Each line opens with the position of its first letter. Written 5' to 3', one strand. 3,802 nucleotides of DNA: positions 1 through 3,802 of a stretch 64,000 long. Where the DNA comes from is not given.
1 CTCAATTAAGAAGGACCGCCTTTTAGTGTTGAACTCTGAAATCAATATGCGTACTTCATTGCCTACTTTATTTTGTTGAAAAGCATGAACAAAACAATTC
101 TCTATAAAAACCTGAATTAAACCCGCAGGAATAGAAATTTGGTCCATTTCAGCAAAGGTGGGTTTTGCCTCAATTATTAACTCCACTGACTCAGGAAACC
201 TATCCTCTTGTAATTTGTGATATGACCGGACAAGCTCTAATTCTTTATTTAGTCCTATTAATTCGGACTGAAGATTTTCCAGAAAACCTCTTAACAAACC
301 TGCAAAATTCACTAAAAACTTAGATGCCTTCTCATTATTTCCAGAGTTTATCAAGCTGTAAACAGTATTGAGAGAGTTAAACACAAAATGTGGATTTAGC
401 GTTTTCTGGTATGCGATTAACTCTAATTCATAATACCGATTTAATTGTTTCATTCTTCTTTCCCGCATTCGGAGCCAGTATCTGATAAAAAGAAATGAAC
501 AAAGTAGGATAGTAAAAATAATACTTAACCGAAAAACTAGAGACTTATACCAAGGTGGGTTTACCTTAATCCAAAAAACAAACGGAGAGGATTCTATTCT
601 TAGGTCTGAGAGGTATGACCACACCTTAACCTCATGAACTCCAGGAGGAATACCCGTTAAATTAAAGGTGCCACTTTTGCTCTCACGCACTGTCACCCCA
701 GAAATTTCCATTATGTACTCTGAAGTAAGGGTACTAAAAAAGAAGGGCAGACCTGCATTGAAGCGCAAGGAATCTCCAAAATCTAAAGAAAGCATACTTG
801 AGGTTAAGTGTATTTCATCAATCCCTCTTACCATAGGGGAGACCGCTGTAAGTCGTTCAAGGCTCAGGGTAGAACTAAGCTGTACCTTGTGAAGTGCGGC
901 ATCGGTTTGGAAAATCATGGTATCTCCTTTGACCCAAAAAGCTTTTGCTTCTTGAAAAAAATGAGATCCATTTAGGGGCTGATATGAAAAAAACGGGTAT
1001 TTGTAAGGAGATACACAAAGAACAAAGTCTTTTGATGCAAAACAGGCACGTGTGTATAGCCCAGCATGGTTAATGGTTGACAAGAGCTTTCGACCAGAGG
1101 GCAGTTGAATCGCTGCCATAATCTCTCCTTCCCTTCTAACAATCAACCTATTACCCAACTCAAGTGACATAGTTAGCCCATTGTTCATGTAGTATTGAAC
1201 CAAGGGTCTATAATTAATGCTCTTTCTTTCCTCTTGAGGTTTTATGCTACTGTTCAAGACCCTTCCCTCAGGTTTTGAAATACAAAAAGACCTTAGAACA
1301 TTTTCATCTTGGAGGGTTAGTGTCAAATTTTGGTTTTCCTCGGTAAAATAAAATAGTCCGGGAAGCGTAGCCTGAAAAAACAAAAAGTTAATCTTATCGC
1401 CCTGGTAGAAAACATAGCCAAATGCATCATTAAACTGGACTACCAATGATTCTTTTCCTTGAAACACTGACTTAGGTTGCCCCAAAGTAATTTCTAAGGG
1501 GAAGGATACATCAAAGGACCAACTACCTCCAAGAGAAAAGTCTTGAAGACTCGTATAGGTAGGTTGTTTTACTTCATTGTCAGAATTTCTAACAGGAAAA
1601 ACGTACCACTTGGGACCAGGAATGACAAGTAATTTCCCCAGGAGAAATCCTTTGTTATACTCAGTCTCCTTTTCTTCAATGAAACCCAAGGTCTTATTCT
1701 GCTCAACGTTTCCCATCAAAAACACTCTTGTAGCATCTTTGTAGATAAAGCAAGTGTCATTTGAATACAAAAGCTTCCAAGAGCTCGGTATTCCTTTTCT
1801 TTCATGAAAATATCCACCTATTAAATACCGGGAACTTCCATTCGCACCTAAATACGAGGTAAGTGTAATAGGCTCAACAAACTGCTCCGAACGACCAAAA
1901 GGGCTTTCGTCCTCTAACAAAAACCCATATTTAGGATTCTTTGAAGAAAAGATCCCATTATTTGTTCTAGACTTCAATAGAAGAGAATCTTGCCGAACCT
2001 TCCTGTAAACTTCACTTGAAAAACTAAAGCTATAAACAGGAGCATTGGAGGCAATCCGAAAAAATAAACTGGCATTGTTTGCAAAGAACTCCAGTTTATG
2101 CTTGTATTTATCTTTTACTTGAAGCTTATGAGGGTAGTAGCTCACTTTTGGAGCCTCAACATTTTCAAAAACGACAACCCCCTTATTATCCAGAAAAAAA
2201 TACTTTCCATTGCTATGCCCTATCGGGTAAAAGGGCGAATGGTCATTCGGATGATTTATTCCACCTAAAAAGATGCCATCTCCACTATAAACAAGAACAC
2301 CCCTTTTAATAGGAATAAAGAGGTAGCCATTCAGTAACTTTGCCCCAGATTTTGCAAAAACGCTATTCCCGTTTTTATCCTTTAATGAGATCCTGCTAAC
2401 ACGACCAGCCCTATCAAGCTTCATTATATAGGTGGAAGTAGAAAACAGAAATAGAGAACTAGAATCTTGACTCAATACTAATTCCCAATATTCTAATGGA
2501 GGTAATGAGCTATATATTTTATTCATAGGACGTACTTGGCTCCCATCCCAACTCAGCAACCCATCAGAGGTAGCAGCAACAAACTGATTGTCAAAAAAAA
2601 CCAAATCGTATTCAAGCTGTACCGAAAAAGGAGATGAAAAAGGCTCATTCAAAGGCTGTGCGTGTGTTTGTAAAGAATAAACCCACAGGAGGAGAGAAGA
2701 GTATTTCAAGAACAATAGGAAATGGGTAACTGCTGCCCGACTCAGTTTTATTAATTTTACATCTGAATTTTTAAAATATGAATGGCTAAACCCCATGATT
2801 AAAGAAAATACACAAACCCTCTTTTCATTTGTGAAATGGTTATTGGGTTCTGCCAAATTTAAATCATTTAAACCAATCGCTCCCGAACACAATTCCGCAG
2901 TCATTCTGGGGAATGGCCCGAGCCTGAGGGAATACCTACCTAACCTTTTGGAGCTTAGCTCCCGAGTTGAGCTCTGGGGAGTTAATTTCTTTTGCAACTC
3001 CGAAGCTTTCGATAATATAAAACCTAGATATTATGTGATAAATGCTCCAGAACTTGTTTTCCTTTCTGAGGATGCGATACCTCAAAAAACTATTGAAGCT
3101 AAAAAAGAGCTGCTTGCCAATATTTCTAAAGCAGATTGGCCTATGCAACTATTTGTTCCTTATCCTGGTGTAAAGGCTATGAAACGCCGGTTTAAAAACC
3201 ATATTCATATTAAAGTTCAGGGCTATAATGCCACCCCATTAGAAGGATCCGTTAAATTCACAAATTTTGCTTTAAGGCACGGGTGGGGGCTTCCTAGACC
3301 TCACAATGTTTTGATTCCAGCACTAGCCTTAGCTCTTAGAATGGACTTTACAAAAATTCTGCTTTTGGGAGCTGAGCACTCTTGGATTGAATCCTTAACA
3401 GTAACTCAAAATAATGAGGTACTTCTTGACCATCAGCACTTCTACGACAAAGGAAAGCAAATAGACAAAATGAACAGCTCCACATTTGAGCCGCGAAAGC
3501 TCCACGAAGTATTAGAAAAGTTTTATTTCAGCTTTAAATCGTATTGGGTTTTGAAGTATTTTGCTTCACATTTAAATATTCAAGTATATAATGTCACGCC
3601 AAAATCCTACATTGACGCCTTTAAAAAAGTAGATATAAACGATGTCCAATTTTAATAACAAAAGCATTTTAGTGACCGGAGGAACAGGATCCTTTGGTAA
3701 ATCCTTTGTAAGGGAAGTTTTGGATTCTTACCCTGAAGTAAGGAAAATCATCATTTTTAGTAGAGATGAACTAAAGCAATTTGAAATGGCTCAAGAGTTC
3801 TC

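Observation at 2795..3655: Maf/DUF115-like gene as the only candidate transferase in a pseudaminic-acid cluster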

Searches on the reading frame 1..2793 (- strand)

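Call 5: search_protein_families(library=pfam, proteins=[window:1-2793:-], max_evalue=0.01)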
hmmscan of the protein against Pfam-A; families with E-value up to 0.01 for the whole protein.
window:1-2793:- (931 aa): 1 family
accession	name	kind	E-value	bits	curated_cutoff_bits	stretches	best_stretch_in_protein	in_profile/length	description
PF06580.19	His_kinase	-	9.6e-19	67.9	25.2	1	791-869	2-80/81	Histidine kinase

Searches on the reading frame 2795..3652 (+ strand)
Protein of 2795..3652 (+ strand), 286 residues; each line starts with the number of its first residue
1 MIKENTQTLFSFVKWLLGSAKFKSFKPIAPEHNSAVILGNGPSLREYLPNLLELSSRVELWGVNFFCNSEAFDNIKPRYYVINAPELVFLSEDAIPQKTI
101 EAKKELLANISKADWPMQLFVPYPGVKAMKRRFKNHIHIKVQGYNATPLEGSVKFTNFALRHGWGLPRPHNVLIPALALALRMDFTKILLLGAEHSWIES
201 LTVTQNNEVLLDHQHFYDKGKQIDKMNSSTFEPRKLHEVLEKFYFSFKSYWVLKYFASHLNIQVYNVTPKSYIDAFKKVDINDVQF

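Call 5: search_protein_families(library=pfam, proteins=[window:2795-3652:+], max_evalue=0.01)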
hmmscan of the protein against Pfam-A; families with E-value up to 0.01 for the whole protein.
window:2795-3652:+ (286 aa): 1 family
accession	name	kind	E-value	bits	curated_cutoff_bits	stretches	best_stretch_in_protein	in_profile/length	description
PF01973.23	MptE-like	-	3.4e-06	27.4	34.6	1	23-81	16-74/171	6-hydroxymethylpterin diphosphokinase MptE-like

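Call 6: search_protein_families(library=ncbifam, proteins=[window:2795-3652:+], max_evalue=0.01)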
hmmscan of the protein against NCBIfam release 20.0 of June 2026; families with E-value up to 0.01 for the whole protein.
window:2795-3652:+ (286 aa): 0 families

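Call 7: find_homologous_proteins(query=window:2795-3652:+)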
Query window:2795-3652:+ (286 aa): 732 proteins with E <= 0.001 among 1917 candidates; the best 120 are listed.
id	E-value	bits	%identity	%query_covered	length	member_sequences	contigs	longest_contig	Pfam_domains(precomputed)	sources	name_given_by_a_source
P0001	2.9e-182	623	94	100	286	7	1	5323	PF01973.24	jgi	jgi:hypothetical protein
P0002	9.2e-132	457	80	82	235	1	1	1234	-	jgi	jgi:hypothetical protein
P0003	5.4e-84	300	52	94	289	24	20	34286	-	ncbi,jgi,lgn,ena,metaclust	jgi:hypothetical protein|metaclust:\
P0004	2.5e-83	298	49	95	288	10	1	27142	-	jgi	jgi:hypothetical protein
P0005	1.1e-82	296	51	95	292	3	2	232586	-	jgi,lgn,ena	-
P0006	4.9e-82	294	49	98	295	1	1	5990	-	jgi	jgi:hypothetical protein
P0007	3.3e-80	288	49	95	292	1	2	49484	-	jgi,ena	-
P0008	1.1e-79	286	50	95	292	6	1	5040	-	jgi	-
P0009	2.8e-79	285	49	95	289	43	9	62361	-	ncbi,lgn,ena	-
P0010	2.3e-60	223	45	94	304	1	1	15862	PF01973.24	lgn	-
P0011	5.8e-60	221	41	97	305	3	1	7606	PF01973.24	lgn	-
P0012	3.6e-59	219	43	90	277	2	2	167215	PF01973.24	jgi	-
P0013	5.2e-59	218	43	97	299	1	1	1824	PF01973.24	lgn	-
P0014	2.1e-58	216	43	87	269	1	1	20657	-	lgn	-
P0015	5.0e-57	212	40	96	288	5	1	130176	PF01973.24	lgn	-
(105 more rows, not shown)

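Call 8: search_solved_structures(query=window:2795-3652:+, max_evalue=10, show_alignments=2)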
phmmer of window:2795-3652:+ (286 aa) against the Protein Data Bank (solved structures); distinct sequences matched with E-value up to 10: 0.

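Call 11: search_solved_structures(query=A1, max_evalue=10, show_alignments=3)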
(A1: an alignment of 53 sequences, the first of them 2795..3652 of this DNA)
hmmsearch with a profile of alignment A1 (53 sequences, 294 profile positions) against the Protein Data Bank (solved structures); distinct sequences matched with E-value up to 10: 3.
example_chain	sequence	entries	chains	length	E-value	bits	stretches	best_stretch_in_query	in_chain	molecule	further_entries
2p2v_A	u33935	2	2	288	0.0017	20.8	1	30-98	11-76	Alpha-2,3-sialyltransferase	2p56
2x63_A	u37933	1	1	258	0.016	17.5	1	41-100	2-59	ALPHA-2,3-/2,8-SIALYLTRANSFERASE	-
6m6t_A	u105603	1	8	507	0.33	13.2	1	209-273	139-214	4-alpha-glucanotransferase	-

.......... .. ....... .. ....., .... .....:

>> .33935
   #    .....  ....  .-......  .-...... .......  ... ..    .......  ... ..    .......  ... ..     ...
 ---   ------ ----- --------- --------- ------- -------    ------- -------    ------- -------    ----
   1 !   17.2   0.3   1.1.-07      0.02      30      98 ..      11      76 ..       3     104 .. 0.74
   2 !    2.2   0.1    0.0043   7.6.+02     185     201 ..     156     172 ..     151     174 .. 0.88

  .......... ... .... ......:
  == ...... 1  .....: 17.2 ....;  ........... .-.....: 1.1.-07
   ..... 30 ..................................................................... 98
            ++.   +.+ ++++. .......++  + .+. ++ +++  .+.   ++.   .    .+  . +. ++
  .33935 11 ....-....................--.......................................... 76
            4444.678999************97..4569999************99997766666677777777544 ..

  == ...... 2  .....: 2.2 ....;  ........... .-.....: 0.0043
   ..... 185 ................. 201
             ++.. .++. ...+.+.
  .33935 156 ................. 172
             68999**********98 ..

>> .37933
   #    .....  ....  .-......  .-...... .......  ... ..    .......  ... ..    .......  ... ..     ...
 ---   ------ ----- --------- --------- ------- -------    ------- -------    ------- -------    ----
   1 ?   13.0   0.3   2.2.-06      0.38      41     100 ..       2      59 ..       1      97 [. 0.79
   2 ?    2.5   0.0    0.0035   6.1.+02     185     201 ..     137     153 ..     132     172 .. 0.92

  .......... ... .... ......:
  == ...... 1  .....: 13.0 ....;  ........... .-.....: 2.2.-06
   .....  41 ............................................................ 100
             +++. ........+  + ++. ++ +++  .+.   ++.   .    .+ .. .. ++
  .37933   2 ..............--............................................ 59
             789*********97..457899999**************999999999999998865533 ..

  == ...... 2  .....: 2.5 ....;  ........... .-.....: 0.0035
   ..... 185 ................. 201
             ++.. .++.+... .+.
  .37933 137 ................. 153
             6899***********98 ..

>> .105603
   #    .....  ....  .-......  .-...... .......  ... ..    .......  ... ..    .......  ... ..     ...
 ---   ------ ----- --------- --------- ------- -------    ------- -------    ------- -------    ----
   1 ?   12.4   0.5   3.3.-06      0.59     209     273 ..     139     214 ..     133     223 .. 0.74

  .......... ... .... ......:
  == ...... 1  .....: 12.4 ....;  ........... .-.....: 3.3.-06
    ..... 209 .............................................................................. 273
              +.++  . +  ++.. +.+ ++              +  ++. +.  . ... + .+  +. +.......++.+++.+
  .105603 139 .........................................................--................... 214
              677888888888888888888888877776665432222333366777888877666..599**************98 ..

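Call 12: search_protein_families(library=pfam, alignment_id=A1, max_evalue=0.01)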
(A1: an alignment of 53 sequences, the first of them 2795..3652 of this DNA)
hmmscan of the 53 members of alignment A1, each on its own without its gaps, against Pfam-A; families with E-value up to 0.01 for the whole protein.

A. member 1, window:2795-3652:+ (286 aa): 1 family
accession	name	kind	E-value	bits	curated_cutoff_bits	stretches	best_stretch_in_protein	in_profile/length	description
PF01973.23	MptE-like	-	3.4e-06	27.4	34.6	1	23-81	16-74/171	6-hydroxymethylpterin diphosphokinase MptE-like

B. families by the number of members that match (of 53 scanned): 2 families
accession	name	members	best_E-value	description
PF01973.23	MptE-like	47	2.6e-09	6-hydroxymethylpterin diphosphokinase MptE-like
PF06002.17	CST-I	1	0.0019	Alpha-2,3-sialyltransferase (CST-I)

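Call 20: predict_structure(alignment_id=A1)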
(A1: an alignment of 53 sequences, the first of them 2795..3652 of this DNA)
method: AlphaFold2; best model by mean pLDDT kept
length: 286 residues; sequences in the alignment: 53
mean_pLDDT: 93.7   pTM: 0.92
mean pLDDT of the five models: 93.7, 93.6, 92.8, 92.8, 91.2
residues with pLDDT >= 90: 248; 70-90: 35; 50-70: 3; < 50: 0
segments of 3 or more residues with pLDDT < 50: none
pLDDT, mean of each block of 10 residues (from residue 1): 91 92 89 96 92 92 96 96 95 95 97 98 96 98 95 94 91 96 97 81 94 90 89 93 93 97 96 95 90
secondary structure, 60 per line:
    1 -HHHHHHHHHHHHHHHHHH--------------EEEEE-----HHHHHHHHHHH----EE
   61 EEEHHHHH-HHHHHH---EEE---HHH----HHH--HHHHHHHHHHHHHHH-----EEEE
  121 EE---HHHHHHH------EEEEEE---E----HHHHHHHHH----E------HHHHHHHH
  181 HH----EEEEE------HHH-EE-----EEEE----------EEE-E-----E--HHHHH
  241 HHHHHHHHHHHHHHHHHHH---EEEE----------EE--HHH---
elements in order: H2-19 E34-38 H44-54 E59-63 H64-68 H70-75 E79-81 H97-111 E117-122 H126-132 E139-144 H153-161 H173-182 E187-191 E209-212 E223-225 H236-259 E263-266

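Call 23: fold_search(model_id=the predicted structure, library=pdb)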
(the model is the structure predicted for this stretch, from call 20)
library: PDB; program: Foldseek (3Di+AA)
matches with E <= 10: 1743; with E <= 0.001: 9
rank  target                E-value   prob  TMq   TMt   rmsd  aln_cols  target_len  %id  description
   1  5bo6_A                6.8e-05  1.00  0.39  0.39   8.8       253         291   13  Structure of human sialyltransferase ST8SiaIII in complex with CDP (released 2015-07-15)
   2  5mu5                  8.1e-05  1.00  0.50  0.25   8.7       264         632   11  Structure of MAf glycosyltransferase from Magnetospirillum magneticum AMB-1 (released 2017-11-15)
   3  5bo7_A                1.3e-04  1.00  0.41  0.41   8.6       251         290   11  Structure of human sialyltransferase ST8SiaIII in complex with CTP (released 2015-07-15)
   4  5bo8_B                1.8e-04  1.00  0.38  0.38   9.3       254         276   11  Structure of human sialyltransferase ST8SiaIII (released 2015-07-15)
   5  5bo9_A                1.9e-04  1.00  0.41  0.41   8.6       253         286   15  Structure of human sialyltransferase ST8SiaIII in complex with CMP-3FNeu5Ac and Sia-6S-LacNAc (released 2015-07-15)
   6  8sd5_B                2.2e-04  1.00  0.29  0.37   9.9       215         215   14  Crystal structure of HPPK from Methanocaldococcus jannaschii (released 2024-07-03)
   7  5cxy_A                4.0e-04  1.00  0.40  0.39   8.8       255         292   14  Structure of a Glycosyltransferase in Complex with Inhibitor (released 2016-09-07)
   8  5bo7_B                4.2e-04  1.00  0.38  0.39   8.9       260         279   12  Structure of human sialyltransferase ST8SiaIII in complex with CTP (released 2015-07-15)
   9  5bo8_A                8.3e-04  0.99  0.36  0.37   9.6       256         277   11  Structure of human sialyltransferase ST8SiaIII (released 2015-07-15)
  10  5bo6_B                1.1e-03  0.99  0.37  0.38   9.0       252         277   11  Structure of human sialyltransferase ST8SiaIII in complex with CDP (released 2015-07-15)
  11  6apl_A                2.4e-03  0.96  0.36  0.36  10.3       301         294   13  Crystal Structure of human ST6GALNAC2 in complex with CMP (released 2017-12-20)
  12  8sbu_A                3.2e-03  0.98  0.30  0.17   8.4       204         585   17  Crystal structure of MBP fusion with HPPK from Methanocaldococcus jannaschii (released 2024-07-03)
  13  8sd5_A                3.6e-03  0.98  0.30  0.39   7.9       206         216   17  Crystal structure of HPPK from Methanocaldococcus jannaschii (released 2024-07-03)
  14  5z2l_B                5.9e-03  0.69  0.21  0.23  10.1       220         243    9  Crystal structure of BdcA in complex with NADPH (released 2018-03-07)
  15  2cda_B                6.7e-03  0.25  0.17  0.14  12.9       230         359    8  Sulfolobus solfataricus Glucose Dehydrogenase 1 in complex with NADP (released 2006-03-22)
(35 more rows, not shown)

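Call 24: find_related_loci(query=A1, collection=genome_contigs, flank=10000)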
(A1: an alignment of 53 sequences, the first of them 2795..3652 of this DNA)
Query A1 (286 aa) in genome_contigs; peptide patterns used: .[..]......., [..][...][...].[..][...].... (x = any residue, [..] = any of these).
340 stretches matched a pattern; 287 encode a relative of the query (tblastn E <= 1e-3); the best 80 are kept; 80 distinct loci.
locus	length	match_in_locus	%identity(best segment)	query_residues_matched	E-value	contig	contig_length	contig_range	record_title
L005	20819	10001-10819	52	9-278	2e-89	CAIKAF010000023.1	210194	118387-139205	MAG: uncultured Flavobacteriales bacterium isolate LaPlata_bin-1703 genome assembly, contig: bin-1703:23/33, whole genom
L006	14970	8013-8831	52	9-278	3e-89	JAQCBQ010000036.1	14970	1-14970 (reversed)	MAG: Bacteroidetes bacterium isolate casp15-mb.160 NODE_4745_length_14970_cov_0.075987, whole genome shotgun sequence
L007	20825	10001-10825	50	7-278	3e-89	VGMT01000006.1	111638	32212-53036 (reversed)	MAG: Bacteroidetes bacterium isolate K_DeepCast_35m_m2_130 K_DeepCast_35m_m2_130_Ga0194129_10000232, whole genome shotgu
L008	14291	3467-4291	49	8-279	2e-84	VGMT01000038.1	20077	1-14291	MAG: Bacteroidetes bacterium isolate K_DeepCast_35m_m2_130 K_DeepCast_35m_m2_130_Ga0194129_10003988, whole genome shotgu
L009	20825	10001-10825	49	7-278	3e-84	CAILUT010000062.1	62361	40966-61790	MAG: uncultured Flavobacteriales bacterium isolate ErkenSummer_bin-6618 genome assembly, contig: bin-6618:62/67, whole g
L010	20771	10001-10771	40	29-284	3e-64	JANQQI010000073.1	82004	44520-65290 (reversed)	MAG: Saprospiraceae bacterium isolate IP29b_bin.23 k99_373088, whole genome shotgun sequence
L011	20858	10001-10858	40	7-282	3e-63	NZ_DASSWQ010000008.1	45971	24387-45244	MAG: Marivirga sp. isolate SMAG_U627 k141_425937, whole genome shotgun sequence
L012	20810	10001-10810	41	22-284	7e-62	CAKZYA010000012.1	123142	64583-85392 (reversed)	MAG TPA_asm: uncultured Flammeovirgaceae bacterium isolate SRR3401481_bin.67_CONCOCT_v1.1_MAG genome assembly, contig: E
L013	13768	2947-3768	39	20-284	7e-61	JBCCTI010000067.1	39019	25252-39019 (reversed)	MAG: Bacteroidota bacterium isolate P01_D01_bin.77 k141_1255344_length_39019_cov_43.0522, whole genome shotgun sequence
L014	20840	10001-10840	39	2-281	2e-60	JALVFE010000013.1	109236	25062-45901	MAG: Melioribacteraceae bacterium isolate 134-614_metabat2_scaf2bin.157 134-614_scaffold_18_c1, whole genome shotgun seq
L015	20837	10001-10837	40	12-285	2e-60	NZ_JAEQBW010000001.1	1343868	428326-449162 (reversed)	Marivirga aurantiaca strain S37H4 NODE_1_length_1344063, whole genome shotgun sequence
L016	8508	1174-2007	38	6-284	5e-60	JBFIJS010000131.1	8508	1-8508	MAG: Saprospiraceae bacterium isolate Mix_sand11.2021.09.Z.91 k141_2442660_length_8508_cov_9.0000, whole genome shotgun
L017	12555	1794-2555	39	30-282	1e-59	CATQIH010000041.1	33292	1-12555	MAG: Cyclobacteriaceae bacterium isolate 146e99a4-9399-4bf2-b716-00ee375a30da genome assembly, contig: contig_41, whole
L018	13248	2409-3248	40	2-281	1e-59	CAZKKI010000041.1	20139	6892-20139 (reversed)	MAG TPA_asm: uncultured Melioribacteraceae bacterium isolate binchicken_co219_313 genome assembly, contig: k141_1592430,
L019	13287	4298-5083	42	33-284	2e-59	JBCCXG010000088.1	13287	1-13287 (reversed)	MAG: Bacteroidota bacterium isolate P01_F01_bin.12 k141_3084620_length_13287_cov_36.4973, whole genome shotgun sequence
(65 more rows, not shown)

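Call 48: search_protein_representatives(alignment_id=A1)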
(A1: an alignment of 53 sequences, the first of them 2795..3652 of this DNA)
Query: 53 sequences, 294 profile positions. Proteins with E-value up to 0.001 (for the whole library): 4282; up to 1e-10: 2186; up to 1e-30: 1031. The best 150 are listed.
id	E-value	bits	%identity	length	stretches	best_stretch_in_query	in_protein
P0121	5.4e-122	422.9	-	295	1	1-291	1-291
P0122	7.6e-121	419.1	-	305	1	3-291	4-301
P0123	2.0e-117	407.9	-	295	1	5-289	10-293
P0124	2.6e-112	391.1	-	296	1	1-291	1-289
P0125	1.4e-111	388.7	-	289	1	5-289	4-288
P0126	4.2e-111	387.1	-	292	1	4-291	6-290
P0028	3.7e-110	384.0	-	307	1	3-292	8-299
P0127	1.9e-107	375.1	-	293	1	5-290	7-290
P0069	2.2e-107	374.9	-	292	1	3-290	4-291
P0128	4.1e-106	370.8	-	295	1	3-290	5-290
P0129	4.7e-106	370.6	-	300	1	2-291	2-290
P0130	1.1e-105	369.4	-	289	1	4-291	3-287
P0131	2.9e-105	368.0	-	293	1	4-290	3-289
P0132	6.0e-105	366.9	-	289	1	3-288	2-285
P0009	5.5e-104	363.8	-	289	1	12-292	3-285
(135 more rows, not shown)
